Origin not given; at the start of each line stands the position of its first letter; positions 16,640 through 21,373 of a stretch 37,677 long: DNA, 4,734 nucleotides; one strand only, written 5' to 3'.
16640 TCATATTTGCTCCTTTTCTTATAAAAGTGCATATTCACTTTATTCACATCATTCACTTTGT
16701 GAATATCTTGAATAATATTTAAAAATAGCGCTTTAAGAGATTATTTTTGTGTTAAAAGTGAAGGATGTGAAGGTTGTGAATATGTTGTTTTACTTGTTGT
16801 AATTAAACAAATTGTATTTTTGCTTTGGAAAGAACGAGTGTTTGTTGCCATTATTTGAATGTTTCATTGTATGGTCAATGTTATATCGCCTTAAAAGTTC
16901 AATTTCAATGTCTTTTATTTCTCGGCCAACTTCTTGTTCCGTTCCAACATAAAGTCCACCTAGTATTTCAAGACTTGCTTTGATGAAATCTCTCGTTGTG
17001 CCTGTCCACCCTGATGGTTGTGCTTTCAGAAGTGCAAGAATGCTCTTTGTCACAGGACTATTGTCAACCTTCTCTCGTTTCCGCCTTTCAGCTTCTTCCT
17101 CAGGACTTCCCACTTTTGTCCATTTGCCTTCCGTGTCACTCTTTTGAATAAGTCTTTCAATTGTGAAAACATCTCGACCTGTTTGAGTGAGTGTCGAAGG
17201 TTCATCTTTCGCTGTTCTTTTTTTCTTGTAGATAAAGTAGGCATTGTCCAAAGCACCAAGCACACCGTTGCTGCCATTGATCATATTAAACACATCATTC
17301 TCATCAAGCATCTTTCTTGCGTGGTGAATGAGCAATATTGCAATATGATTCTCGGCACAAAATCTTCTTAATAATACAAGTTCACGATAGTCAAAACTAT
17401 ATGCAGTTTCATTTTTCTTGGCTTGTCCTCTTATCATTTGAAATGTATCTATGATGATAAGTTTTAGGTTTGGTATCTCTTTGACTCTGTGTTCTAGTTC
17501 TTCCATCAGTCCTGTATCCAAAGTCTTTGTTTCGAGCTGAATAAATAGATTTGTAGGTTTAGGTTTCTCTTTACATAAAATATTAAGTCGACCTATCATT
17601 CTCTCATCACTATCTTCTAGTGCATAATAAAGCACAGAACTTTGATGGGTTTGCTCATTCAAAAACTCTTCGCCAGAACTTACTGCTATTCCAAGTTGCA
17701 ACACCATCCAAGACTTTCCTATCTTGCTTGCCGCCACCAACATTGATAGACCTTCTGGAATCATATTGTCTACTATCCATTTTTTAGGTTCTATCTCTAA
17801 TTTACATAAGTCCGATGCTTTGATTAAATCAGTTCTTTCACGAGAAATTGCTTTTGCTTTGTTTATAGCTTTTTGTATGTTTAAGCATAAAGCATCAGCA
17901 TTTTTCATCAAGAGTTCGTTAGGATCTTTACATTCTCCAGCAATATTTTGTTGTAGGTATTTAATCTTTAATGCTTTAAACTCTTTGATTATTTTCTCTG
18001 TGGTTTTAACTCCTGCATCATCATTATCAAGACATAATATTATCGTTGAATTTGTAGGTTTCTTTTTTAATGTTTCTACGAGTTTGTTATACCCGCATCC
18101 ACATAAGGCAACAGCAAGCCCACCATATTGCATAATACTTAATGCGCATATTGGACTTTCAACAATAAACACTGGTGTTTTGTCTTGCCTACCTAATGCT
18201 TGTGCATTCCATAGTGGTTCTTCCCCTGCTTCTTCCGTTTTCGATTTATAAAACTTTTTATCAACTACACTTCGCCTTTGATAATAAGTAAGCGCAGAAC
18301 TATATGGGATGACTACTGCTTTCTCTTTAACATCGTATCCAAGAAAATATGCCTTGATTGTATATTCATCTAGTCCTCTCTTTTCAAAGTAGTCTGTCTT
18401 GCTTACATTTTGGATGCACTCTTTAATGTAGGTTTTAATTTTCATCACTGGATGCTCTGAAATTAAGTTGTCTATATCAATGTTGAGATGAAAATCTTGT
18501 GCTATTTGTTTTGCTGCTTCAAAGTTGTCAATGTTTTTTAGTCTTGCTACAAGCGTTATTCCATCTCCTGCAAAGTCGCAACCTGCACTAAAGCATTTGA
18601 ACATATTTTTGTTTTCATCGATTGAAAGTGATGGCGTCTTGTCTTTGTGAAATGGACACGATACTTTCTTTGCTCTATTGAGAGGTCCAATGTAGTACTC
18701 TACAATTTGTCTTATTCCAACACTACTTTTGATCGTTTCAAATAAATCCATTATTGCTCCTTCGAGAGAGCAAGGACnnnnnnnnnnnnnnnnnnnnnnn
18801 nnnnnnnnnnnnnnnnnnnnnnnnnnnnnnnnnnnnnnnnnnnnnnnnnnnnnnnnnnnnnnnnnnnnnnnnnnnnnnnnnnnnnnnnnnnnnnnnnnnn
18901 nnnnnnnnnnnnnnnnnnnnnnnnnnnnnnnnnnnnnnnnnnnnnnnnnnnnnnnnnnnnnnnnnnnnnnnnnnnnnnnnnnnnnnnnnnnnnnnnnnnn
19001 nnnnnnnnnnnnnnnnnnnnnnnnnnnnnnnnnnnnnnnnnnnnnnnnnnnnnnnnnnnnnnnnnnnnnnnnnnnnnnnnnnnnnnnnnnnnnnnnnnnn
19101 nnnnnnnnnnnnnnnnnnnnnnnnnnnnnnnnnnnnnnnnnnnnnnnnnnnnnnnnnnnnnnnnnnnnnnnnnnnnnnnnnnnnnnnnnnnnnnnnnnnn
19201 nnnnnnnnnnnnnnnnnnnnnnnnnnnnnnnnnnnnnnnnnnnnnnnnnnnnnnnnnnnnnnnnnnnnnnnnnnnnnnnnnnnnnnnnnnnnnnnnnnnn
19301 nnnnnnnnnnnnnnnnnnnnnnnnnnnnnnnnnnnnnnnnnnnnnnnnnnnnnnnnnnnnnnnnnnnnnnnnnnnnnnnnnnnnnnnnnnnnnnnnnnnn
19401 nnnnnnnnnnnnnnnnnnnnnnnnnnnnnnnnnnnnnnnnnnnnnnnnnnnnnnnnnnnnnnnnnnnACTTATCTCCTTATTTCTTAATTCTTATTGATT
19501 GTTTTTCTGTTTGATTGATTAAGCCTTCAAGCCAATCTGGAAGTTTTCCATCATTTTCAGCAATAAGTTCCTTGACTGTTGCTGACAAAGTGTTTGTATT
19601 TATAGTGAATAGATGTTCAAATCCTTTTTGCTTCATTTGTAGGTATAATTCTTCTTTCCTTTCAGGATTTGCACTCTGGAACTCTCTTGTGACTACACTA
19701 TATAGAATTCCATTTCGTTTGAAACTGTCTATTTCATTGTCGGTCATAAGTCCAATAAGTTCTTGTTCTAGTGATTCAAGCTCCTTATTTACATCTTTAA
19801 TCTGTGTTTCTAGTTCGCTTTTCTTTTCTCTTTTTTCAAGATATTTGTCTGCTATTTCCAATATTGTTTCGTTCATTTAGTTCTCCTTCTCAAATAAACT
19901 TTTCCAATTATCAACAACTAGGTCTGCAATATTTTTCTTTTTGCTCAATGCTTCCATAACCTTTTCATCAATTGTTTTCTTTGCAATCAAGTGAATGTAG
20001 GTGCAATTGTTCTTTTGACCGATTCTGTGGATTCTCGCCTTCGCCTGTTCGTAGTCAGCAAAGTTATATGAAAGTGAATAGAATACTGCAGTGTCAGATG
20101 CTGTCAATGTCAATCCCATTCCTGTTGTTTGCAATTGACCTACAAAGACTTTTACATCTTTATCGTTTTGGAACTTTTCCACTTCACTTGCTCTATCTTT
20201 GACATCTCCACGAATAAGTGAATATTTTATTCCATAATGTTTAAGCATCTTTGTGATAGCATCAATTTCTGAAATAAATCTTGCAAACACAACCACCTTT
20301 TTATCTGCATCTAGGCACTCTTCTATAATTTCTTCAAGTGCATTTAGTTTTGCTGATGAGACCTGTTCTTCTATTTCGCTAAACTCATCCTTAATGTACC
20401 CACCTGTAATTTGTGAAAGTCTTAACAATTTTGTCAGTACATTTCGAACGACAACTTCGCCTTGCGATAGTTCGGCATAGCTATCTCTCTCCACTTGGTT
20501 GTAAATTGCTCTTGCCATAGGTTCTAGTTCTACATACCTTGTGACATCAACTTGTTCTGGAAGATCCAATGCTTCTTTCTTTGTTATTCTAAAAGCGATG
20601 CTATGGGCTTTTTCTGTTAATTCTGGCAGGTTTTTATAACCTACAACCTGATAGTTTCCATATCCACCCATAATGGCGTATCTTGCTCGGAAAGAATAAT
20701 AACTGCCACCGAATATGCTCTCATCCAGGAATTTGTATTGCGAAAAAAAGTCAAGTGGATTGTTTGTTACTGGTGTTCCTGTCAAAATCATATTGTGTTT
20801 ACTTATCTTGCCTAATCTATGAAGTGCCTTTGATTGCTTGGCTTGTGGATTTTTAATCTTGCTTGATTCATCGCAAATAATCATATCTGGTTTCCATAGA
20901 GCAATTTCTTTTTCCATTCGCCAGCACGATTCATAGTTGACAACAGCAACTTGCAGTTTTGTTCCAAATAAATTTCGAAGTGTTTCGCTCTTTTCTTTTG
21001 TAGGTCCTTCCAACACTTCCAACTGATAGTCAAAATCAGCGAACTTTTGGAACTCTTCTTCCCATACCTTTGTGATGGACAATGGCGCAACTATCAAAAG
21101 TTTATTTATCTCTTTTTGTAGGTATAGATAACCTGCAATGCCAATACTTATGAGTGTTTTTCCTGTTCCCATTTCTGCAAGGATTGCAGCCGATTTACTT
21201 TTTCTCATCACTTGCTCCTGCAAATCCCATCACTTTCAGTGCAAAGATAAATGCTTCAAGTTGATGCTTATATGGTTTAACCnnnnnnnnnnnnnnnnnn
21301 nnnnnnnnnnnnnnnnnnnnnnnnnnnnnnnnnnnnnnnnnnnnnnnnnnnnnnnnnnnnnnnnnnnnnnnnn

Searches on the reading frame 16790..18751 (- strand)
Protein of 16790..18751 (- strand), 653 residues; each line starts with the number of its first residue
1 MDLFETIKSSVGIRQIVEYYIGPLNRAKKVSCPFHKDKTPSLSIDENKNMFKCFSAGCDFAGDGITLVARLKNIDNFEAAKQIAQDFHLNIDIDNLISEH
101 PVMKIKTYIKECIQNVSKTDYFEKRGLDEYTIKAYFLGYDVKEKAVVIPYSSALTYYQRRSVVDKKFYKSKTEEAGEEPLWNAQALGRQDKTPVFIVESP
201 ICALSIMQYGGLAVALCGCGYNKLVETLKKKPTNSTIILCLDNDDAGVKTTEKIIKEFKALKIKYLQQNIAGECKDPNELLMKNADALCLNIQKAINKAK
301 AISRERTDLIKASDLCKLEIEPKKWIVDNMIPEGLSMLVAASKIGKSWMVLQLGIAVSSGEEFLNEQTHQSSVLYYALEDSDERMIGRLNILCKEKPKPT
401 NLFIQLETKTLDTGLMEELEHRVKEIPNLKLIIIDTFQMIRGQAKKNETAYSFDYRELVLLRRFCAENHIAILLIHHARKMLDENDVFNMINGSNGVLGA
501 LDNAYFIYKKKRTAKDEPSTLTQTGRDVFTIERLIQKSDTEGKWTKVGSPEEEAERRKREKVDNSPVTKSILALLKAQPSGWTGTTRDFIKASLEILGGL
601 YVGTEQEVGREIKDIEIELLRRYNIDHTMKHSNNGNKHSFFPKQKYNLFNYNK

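Call 97: search_protein_families(library=pfam, proteins=[window:16790-18751:-], max_evalue=0.001)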
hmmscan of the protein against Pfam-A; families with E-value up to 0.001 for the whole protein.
window:16790-18751:- (653 aa): 6 families
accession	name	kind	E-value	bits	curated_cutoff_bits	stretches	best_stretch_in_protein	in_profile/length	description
PF13481.12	AAA_25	-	2.5e-26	93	27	1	312-480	12-192/195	AAA domain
PF01807.25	Zn_ribbon_DnaG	-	3e-17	62.7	24.9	1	4-94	6-96/98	CHC2 zinc finger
PF13155.12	Toprim_2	-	3.6e-13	50.1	22.1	1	195-281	1-88/88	Toprim-like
PF13362.12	Toprim_3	-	1e-05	26.3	27.2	1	194-284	2-92/95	Toprim domain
PF01751.28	Toprim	-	1.3e-05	25.8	23.1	1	194-264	2-82/96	Toprim domain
PF13662.12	Toprim_4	-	0.00014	22.4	25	1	196-263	5-79/85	Toprim domain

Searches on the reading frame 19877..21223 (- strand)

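Call 97: search_protein_families(library=pfam, proteins=[window:19877-21223:-], max_evalue=0.001)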
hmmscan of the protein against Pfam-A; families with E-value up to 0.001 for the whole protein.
window:19877-21223:- (448 aa): 5 families
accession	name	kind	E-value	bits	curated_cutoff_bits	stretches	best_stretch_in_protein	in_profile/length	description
PF00176.29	SNF2-rel_dom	-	8.9e-35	120.6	24.9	1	9-272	16-284/290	SNF2-related domain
PF00271.37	Helicase_C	-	1.3e-14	54.9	23.5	1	292-402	2-110/110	Helicase conserved C-terminal domain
PF04851.21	ResIII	-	6.1e-11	43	22.5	1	5-151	19-162/164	Type III restriction enzyme, res subunit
PF00270.35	DEAD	-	1.6e-06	28.4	26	1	8-152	13-161/167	DEAD/DEAH box helicase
PF02562.22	PhoH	-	0.00015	21.8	27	0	6-48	16-58/205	PhoH-like protein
